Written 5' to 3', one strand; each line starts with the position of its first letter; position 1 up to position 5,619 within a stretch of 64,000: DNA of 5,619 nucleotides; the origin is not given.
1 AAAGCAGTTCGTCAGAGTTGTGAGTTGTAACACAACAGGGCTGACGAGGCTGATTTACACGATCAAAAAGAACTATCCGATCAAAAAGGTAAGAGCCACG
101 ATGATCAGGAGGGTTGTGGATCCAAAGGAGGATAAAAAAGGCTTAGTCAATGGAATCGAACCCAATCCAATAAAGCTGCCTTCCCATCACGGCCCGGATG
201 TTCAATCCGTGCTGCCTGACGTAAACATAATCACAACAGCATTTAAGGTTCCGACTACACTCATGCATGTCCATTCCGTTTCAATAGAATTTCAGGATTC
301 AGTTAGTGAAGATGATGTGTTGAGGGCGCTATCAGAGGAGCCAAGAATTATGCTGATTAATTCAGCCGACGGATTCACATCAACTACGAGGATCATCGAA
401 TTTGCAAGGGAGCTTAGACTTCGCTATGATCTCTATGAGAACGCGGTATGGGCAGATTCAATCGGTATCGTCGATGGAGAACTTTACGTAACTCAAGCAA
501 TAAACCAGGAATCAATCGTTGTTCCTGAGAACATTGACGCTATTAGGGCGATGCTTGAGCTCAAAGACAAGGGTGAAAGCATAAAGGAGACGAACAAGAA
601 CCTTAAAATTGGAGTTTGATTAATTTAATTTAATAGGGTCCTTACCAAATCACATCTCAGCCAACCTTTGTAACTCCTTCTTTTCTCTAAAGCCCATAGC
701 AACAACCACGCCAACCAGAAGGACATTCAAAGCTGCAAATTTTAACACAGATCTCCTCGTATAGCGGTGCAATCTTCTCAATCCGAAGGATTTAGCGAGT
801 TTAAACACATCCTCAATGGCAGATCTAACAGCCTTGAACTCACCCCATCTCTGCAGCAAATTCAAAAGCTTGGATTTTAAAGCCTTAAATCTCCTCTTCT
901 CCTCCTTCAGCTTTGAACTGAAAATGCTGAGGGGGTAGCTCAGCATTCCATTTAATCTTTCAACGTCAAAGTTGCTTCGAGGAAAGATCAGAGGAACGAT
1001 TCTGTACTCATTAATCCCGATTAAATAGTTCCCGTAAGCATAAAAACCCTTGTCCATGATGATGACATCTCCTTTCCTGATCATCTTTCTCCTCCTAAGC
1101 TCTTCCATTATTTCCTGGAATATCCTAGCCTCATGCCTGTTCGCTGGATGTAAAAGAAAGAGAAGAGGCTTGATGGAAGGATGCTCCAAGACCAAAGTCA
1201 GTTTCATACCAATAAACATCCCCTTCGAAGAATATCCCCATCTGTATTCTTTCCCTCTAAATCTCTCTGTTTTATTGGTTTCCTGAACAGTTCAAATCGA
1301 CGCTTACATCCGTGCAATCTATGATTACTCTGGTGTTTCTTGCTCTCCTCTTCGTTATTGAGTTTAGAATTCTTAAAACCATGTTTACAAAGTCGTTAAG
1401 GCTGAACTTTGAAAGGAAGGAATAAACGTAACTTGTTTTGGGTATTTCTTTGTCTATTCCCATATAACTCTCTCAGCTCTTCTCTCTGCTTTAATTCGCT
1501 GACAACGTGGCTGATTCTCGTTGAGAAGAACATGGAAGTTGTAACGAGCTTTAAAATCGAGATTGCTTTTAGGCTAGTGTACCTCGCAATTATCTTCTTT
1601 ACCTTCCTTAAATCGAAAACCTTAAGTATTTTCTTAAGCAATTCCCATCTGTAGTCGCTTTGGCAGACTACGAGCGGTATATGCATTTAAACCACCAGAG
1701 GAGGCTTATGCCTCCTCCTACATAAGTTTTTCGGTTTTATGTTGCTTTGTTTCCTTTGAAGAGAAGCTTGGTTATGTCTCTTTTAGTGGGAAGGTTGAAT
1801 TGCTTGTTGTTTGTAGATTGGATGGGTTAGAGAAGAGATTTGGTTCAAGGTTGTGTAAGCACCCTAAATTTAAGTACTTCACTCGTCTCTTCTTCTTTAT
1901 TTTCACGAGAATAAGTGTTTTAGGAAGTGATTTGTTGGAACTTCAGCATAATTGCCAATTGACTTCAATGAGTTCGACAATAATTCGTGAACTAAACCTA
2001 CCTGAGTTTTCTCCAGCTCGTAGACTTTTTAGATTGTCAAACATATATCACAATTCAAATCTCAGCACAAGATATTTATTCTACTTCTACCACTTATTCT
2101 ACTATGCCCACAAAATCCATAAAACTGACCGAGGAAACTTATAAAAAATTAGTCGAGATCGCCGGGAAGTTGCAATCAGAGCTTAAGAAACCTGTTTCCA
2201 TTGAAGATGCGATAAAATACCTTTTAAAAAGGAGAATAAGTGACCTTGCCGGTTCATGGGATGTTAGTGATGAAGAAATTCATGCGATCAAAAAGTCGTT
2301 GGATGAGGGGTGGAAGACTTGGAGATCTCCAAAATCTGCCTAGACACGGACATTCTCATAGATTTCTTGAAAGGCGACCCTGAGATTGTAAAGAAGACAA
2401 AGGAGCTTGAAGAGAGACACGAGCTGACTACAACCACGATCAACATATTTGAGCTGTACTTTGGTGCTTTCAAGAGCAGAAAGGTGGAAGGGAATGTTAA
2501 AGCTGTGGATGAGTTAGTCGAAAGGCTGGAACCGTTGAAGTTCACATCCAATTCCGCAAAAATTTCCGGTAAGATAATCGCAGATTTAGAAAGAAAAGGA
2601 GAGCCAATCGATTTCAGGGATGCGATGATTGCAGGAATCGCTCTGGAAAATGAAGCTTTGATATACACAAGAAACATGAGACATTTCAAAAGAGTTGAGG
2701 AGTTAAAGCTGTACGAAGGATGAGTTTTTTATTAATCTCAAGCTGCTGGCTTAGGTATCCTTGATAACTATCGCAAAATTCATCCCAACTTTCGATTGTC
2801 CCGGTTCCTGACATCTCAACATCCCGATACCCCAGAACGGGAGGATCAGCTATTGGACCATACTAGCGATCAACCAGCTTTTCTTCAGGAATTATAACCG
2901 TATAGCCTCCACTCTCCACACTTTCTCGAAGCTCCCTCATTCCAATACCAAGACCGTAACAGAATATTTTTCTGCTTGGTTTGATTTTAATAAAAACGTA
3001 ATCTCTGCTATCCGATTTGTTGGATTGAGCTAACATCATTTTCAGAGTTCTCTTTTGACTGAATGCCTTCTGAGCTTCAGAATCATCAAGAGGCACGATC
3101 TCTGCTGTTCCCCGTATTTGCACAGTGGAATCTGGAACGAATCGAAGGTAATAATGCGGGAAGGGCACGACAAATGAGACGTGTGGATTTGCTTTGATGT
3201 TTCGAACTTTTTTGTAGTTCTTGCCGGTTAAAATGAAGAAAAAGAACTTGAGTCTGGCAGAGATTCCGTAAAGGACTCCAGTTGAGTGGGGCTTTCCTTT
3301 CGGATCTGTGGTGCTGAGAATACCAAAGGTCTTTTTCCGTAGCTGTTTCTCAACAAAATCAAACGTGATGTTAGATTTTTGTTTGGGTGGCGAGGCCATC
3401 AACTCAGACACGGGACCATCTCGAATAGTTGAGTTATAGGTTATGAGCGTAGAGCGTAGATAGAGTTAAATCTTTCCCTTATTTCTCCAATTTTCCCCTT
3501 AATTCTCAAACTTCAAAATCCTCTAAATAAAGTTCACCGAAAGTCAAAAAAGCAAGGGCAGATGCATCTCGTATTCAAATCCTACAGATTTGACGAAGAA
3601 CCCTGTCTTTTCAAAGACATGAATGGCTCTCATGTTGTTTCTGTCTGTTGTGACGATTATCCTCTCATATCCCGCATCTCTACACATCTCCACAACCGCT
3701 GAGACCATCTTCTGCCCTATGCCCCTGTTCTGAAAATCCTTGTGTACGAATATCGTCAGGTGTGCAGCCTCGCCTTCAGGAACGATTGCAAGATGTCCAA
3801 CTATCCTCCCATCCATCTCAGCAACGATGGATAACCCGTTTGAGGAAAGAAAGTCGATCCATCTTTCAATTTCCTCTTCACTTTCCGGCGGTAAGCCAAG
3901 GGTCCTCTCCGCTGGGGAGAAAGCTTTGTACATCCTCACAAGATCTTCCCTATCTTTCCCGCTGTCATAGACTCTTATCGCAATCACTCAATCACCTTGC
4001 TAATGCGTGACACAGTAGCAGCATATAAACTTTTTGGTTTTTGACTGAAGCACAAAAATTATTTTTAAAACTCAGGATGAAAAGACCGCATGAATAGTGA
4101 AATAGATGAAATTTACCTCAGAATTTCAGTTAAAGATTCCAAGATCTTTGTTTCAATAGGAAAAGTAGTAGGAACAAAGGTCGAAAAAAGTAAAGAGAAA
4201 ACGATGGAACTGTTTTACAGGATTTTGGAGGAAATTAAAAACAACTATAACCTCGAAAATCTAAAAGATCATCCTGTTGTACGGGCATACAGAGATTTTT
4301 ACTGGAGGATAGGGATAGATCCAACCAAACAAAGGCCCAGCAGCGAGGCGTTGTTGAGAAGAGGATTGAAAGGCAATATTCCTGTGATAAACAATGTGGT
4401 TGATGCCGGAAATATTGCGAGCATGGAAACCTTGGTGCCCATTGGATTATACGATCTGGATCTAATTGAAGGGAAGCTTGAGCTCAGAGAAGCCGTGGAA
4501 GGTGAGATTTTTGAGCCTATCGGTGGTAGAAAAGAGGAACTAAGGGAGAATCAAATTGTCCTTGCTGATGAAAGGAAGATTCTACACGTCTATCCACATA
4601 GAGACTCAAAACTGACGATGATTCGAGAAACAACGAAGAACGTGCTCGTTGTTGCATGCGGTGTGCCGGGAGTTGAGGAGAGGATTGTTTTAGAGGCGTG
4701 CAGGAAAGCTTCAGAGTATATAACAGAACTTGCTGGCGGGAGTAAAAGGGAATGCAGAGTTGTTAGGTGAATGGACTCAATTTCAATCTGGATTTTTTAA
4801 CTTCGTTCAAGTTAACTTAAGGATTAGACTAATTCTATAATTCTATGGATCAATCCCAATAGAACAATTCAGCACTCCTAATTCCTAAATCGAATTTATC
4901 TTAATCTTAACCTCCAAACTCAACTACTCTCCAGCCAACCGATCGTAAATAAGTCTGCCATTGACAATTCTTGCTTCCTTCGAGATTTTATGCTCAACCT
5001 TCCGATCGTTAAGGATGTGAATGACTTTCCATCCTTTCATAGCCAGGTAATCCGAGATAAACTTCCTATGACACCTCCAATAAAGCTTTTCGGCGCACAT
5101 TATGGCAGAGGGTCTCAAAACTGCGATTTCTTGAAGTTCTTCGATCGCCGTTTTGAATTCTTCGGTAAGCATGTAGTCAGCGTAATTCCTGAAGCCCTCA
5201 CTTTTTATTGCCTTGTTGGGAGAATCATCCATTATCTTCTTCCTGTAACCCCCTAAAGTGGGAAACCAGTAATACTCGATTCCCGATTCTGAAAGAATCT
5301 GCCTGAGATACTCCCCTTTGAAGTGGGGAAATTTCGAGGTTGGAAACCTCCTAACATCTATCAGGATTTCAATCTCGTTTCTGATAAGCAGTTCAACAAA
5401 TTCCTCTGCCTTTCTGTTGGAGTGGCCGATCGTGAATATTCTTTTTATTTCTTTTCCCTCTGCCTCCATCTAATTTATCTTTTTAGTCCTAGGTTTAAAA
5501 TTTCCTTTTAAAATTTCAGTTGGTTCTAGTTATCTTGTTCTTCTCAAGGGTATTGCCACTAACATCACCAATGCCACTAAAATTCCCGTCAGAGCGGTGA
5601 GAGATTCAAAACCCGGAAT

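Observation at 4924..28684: Candidate system: tandem two-cassette giant surface-protein island (promoter -> giant adhesin-like gene(s) -> DUF488)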

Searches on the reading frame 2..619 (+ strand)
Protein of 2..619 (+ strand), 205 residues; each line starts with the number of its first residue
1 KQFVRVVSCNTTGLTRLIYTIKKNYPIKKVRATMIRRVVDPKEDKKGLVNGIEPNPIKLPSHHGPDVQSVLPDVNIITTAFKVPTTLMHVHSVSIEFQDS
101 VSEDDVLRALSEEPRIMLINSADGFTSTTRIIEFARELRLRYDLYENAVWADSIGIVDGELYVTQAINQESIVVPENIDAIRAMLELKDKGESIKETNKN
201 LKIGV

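Call 99: search_protein_families(library=pfam, proteins=[window:2-619:+], max_evalue=0.01)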
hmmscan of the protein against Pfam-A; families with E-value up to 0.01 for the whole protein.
window:2-619:+ (205 aa): 1 family
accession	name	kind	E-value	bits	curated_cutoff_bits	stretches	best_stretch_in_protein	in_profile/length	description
PF02800.25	Gp_dh_C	-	4.7e-29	101.4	24.4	1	14-166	1-157/158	Glyceraldehyde 3-phosphate dehydrogenase, C-terminal domain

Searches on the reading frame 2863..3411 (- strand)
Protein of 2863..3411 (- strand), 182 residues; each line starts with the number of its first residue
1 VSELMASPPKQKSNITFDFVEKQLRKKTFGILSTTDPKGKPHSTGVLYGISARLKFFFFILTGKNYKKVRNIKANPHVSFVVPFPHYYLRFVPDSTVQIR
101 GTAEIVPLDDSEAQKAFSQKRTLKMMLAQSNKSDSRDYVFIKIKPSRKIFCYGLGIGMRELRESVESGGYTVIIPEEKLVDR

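Call 9: search_protein_families(library=pfam, proteins=[window:2863-3411:-], max_evalue=0.01)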
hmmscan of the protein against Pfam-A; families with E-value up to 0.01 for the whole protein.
window:2863-3411:- (182 aa): 2 families
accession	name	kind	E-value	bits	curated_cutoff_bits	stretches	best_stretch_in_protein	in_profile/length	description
PF01243.27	PNPOx_N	-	1.1e-14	55.3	28.1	1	20-147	5-115/120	Pyridoxamine 5'-phosphate oxidase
PF12900.13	Pyridox_ox_2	-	0.0013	19.2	27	1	23-145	8-133/140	Pyridoxamine 5'-phosphate oxidase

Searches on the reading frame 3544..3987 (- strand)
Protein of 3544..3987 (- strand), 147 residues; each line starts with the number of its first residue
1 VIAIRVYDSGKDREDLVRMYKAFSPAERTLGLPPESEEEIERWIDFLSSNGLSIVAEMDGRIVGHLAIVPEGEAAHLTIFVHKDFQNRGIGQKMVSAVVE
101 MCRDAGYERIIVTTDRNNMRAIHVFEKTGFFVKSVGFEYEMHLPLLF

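Call 9: search_protein_families(library=pfam, proteins=[window:3544-3987:-], max_evalue=0.01)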
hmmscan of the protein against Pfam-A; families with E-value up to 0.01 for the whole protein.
window:3544-3987:- (147 aa): 10 families
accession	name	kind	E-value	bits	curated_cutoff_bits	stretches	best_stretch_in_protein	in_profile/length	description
PF00583.31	Acetyltransf_1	-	1.1e-20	74.4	20.7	1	19-130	4-116/116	Acetyltransferase (GNAT) family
PF13508.13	Acetyltransf_7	-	1.2e-14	54.9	27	1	52-130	4-82/84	Acetyltransferase (GNAT) domain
PF13302.13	Acetyltransf_3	-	1.1e-12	49.2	25.4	1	14-130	10-137/138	Acetyltransferase (GNAT) domain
PF13673.13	Acetyltransf_10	-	2.1e-12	47.6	23.6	1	42-132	24-109/128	Acetyltransferase (GNAT) domain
PF08445.16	FR47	-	9.5e-08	32.4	22.1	1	78-131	26-78/86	FR47-like protein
PF13420.13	Acetyltransf_4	-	2.7e-07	31.2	24.3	1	36-131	33-135/155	Acetyltransferase (GNAT) domain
PF13523.12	Acetyltransf_8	-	7.6e-05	22.8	27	1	82-131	88-138/145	Acetyltransferase (GNAT) domain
PF13480.13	Acetyltransf_6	-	0.00021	21.9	22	1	10-110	25-132/143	Acetyltransferase (GNAT) domain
PF14542.12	Acetyltransf_CG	-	0.0011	19.4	30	1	63-108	12-59/80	GCN5-related N-acetyl-transferase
PF12746.13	GNAT_acetyltran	-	0.0033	17.6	26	1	42-131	149-235/243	GNAT acetyltransferase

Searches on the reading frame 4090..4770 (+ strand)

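Call 9: search_protein_families(library=pfam, proteins=[window:4090-4770:+], max_evalue=0.01)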
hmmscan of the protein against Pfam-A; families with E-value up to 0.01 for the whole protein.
window:4090-4770:+ (226 aa): 1 family
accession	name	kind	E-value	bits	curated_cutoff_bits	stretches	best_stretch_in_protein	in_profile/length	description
PF03483.22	B3_4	-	1.8e-33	116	29.3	1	66-216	1-174/174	B3/4 domain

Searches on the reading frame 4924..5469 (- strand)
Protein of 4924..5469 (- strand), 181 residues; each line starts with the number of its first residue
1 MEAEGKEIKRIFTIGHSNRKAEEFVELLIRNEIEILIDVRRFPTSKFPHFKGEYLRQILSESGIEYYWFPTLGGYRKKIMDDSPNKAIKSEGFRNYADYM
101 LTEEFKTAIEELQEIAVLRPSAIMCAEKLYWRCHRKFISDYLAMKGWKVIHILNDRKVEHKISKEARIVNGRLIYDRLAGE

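Call 9: search_protein_families(library=pfam, proteins=[window:4924-5469:-], max_evalue=0.01)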
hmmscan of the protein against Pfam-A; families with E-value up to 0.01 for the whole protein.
window:4924-5469:- (181 aa): 1 family
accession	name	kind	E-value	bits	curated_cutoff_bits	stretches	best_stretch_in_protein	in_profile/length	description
PF04343.18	DUF488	-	8.6e-31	107.5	22.2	1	21-142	2-121/121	Domain of unknown function DUF488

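Call 68: search_protein_families(library=ncbifam, proteins=[window:4924-5469:-], max_evalue=0.01)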
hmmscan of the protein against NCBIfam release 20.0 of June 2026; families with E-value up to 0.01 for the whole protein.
window:4924-5469:- (181 aa): 0 families
